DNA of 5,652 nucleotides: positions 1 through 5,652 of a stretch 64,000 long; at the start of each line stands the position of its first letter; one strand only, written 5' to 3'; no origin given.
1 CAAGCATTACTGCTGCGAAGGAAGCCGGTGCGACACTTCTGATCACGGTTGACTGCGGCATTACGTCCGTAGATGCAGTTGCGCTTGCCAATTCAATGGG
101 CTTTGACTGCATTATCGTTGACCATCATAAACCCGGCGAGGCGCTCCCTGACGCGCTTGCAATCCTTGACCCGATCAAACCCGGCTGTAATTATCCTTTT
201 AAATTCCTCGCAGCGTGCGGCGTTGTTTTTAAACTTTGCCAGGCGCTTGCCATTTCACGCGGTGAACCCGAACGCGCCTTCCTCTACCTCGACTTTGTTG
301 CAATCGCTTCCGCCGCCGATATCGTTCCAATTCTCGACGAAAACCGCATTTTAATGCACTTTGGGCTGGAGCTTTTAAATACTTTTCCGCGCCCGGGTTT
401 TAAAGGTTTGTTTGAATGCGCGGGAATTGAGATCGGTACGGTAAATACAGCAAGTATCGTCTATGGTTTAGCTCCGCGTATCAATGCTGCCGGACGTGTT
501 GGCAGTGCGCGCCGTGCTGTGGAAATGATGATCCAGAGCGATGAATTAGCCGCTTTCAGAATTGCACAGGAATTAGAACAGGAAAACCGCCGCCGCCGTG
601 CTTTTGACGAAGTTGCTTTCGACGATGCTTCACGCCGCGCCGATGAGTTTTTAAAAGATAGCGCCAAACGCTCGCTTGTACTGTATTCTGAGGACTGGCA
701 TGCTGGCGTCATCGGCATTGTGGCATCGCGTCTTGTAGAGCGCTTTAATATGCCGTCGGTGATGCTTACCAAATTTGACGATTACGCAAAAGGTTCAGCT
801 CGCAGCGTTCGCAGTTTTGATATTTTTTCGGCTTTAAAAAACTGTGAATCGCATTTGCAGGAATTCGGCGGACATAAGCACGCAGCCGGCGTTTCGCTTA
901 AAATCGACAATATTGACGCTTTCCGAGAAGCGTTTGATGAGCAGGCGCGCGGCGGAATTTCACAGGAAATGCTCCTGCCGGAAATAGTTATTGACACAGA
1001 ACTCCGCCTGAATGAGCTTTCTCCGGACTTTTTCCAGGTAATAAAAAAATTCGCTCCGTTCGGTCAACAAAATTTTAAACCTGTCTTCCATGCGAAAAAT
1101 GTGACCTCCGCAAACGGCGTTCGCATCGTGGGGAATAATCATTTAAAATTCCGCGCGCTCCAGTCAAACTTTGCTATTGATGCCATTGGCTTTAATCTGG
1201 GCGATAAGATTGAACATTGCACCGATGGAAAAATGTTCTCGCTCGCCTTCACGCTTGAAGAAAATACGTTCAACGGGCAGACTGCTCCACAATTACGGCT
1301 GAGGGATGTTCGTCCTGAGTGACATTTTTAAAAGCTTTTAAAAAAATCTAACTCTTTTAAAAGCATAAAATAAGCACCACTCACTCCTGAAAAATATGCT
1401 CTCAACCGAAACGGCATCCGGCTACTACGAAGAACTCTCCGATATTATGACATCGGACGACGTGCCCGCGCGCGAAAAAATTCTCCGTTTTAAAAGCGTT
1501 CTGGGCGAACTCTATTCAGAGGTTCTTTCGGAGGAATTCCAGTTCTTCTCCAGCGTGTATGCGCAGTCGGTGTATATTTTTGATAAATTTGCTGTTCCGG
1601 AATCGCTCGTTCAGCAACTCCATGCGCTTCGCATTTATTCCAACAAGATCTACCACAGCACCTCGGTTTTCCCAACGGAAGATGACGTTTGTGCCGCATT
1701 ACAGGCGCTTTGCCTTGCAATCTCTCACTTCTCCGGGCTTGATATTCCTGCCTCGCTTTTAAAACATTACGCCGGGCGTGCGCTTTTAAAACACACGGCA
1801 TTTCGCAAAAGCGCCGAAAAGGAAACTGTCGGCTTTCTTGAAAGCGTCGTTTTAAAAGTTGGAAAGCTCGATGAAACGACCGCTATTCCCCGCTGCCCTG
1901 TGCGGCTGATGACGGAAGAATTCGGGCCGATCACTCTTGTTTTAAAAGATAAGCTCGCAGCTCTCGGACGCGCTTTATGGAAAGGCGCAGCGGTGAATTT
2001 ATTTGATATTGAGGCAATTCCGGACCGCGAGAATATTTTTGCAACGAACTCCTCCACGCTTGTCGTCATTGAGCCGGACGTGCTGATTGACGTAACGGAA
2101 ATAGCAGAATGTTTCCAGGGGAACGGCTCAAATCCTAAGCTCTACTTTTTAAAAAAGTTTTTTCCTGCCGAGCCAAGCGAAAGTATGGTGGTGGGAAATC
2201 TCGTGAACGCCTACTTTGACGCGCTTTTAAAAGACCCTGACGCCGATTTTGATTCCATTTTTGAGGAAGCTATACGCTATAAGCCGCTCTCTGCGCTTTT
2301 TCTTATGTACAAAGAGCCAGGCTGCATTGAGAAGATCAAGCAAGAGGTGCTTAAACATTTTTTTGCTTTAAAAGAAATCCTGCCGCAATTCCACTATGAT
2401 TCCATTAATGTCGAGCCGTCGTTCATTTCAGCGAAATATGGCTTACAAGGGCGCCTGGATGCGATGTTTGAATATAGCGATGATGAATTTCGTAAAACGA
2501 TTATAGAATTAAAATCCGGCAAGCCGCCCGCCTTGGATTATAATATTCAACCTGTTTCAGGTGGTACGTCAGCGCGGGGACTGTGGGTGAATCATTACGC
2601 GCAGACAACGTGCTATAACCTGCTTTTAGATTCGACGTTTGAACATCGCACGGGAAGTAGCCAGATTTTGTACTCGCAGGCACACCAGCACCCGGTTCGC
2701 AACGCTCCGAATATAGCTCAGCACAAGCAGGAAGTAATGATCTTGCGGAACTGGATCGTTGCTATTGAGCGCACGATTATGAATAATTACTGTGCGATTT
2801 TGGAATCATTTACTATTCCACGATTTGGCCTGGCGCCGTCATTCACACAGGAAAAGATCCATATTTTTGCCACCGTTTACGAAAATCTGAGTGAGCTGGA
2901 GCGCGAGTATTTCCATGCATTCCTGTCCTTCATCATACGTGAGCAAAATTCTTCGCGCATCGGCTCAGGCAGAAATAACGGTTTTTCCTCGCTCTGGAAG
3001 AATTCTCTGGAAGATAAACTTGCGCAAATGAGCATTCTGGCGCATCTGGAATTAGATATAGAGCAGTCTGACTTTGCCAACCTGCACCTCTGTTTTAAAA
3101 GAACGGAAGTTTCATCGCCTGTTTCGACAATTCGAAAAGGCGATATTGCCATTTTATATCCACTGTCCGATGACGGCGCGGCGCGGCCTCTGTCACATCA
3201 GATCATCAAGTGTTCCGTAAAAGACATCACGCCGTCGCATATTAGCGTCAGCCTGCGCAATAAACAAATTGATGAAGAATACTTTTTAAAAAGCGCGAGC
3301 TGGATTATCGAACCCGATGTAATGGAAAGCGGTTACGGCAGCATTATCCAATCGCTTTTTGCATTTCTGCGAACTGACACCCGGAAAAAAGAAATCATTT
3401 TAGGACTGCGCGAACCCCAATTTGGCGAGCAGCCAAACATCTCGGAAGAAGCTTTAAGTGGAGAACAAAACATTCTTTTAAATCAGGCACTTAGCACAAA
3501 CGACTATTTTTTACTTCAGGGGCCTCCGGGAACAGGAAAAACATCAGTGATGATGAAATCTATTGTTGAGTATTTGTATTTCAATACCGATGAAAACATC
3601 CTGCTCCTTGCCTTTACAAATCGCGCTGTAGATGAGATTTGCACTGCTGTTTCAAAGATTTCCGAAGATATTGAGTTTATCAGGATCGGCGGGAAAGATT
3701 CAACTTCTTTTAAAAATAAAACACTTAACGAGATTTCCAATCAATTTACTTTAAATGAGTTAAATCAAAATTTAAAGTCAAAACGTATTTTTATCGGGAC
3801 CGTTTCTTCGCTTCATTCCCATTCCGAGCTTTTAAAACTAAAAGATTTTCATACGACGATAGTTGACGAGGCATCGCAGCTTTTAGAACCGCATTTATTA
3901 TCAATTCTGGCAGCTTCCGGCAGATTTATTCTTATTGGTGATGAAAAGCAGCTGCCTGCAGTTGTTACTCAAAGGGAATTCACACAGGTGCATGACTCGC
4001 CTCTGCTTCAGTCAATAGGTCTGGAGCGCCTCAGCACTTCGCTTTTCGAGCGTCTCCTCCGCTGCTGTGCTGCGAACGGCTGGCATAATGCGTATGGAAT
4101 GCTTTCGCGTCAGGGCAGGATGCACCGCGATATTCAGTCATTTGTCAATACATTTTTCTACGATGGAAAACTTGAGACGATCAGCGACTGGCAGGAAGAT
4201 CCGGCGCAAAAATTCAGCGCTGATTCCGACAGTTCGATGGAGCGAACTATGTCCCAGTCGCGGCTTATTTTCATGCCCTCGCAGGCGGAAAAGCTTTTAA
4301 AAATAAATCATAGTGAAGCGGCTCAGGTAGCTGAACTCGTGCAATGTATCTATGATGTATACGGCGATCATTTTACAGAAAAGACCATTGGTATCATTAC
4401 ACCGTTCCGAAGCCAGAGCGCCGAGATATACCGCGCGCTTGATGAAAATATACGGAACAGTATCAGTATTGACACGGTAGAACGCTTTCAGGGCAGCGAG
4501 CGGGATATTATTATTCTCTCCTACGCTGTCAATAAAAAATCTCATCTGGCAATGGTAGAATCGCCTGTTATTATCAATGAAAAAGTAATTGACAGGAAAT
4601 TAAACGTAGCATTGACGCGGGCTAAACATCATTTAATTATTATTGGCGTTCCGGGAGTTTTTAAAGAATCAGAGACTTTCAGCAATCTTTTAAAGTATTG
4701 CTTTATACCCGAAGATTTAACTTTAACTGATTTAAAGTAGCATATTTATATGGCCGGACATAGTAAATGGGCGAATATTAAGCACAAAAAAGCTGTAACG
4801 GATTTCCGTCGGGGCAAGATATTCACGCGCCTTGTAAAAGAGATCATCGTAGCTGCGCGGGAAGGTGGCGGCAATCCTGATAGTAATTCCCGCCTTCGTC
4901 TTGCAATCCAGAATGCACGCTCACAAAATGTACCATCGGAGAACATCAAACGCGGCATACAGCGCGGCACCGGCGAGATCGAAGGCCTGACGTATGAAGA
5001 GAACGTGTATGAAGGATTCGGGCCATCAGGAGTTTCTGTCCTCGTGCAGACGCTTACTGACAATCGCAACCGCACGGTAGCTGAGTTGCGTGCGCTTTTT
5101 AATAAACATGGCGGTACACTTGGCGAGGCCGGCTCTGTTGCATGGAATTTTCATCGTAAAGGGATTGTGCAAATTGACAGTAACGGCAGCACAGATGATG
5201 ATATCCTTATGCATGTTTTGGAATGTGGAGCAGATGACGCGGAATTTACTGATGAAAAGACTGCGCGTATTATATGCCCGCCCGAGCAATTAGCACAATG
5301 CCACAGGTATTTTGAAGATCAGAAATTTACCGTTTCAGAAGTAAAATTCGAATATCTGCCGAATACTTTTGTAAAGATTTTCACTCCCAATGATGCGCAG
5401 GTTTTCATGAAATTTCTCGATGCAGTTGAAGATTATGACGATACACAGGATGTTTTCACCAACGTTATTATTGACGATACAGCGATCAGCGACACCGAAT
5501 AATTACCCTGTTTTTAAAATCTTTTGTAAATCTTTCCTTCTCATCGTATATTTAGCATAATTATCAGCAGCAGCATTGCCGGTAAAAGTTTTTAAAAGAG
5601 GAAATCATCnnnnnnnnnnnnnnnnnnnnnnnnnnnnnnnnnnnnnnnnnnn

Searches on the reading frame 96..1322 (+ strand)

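Call 30: search_protein_families(library=pfam, proteins=[window:96-1322:+], max_evalue=0.001)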
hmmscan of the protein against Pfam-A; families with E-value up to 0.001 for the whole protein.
window:96-1322:+ (408 aa): 3 families
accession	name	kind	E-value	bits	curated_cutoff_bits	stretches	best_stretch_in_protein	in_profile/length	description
PF17768.7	RecJ_OB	-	1.9e-29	102.3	27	1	299-404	1-107/107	RecJ OB domain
PF02272.25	DHHA1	-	3e-15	57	25.9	1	194-284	5-100/102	DHHA1 domain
PF01368.27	DHH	-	1.2e-06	29.3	28.1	1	2-70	63-123/125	DHH family, N-terminal domain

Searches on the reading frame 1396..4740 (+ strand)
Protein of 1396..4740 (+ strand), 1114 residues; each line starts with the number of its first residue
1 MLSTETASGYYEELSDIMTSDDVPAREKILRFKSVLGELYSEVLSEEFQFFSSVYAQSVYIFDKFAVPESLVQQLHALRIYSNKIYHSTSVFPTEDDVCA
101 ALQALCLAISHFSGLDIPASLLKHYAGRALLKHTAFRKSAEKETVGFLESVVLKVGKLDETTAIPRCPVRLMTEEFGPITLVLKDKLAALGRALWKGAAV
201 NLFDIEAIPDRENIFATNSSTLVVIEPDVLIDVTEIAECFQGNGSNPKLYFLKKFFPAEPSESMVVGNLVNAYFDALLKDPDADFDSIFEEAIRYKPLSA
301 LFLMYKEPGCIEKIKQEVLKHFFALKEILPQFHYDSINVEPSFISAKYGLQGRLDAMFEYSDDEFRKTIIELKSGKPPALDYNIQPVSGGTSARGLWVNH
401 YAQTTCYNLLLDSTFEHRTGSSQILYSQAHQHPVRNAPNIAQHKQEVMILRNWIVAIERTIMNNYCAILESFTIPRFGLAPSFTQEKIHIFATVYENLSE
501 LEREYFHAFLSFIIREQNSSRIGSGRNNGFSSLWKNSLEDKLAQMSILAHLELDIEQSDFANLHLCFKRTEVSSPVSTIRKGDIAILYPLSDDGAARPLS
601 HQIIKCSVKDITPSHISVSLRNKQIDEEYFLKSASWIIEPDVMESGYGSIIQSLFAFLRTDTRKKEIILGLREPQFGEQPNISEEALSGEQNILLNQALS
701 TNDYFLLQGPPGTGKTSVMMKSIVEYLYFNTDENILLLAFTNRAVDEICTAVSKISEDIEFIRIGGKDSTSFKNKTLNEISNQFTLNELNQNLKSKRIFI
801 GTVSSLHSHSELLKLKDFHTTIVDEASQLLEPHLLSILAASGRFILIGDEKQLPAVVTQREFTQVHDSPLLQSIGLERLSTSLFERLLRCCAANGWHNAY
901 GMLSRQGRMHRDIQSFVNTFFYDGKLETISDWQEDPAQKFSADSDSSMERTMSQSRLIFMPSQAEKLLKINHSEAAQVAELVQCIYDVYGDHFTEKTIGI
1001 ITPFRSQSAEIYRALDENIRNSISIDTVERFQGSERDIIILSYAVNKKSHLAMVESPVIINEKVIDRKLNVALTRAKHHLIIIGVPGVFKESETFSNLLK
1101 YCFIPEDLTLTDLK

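Call 30: search_protein_families(library=pfam, proteins=[window:1396-4740:+], max_evalue=0.001)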
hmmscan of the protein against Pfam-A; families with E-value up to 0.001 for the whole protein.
window:1396-4740:+ (1114 aa): 11 families
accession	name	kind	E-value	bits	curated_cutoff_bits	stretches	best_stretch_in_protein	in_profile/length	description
PF13087.12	AAA_12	-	2.9e-37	128.6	27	1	879-1084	1-192/195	AAA domain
PF13086.12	AAA_11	-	1.5e-27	97.4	27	2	690-781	5-110/257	AAA domain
PF13245.12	AAA_19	-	2.2e-14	54.2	25.1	1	700-856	9-132/134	AAA domain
PF13604.12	AAA_30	-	6.3e-13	49.3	27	1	687-865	2-140/191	AAA domain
PF08696.17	Dna2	-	1.3e-09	38.6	22.4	1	197-333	24-155/204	DNA replication factor Dna2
PF00580.27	UvrD-helicase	-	1.5e-09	38.4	23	1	699-763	10-68/271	UvrD/REP helicase N-terminal domain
PF04851.21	ResIII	-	3.1e-08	34.1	22.5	1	700-826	21-134/164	Type III restriction enzyme, res subunit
PF00270.35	DEAD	-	1.6e-07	31.6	26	1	691-831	4-131/167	DEAD/DEAH box helicase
PF09848.15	SLFN-g3_helicase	-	0.00018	21.3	24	0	704-852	3-125/354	Schlafen group 3, DNA/RNA helicase domain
PF13538.12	UvrD_C_2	-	0.0002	21.6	27.4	0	1024-1043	3-24/52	UvrD-like helicase C-terminal domain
PF01443.25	Viral_helicase1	-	0.00066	20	21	0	814-866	54-110/228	Viral superfamily 1 RNA helicase core domain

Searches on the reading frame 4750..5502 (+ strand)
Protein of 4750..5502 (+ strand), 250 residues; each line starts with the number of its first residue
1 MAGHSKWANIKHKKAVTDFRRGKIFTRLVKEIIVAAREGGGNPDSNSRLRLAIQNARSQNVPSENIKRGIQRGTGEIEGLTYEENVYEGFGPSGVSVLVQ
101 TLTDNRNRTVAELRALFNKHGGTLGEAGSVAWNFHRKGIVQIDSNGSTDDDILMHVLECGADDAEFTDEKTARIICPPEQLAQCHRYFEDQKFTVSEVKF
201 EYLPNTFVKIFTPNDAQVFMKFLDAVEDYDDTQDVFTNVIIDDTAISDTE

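Call 30: search_protein_families(library=pfam, proteins=[window:4750-5502:+], max_evalue=0.001)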
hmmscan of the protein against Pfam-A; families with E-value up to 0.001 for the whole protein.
window:4750-5502:+ (250 aa): 2 families
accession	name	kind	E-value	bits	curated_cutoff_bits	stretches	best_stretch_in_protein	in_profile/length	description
PF01709.26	Transcrip_reg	-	1.1e-50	171.9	27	1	82-239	1-160/160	TACO1/YebC second and third domain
PF20772.2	TACO1_YebC_N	-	1.1e-31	109.5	36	1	5-76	1-73/73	TACO1/YebC protein N-terminal domain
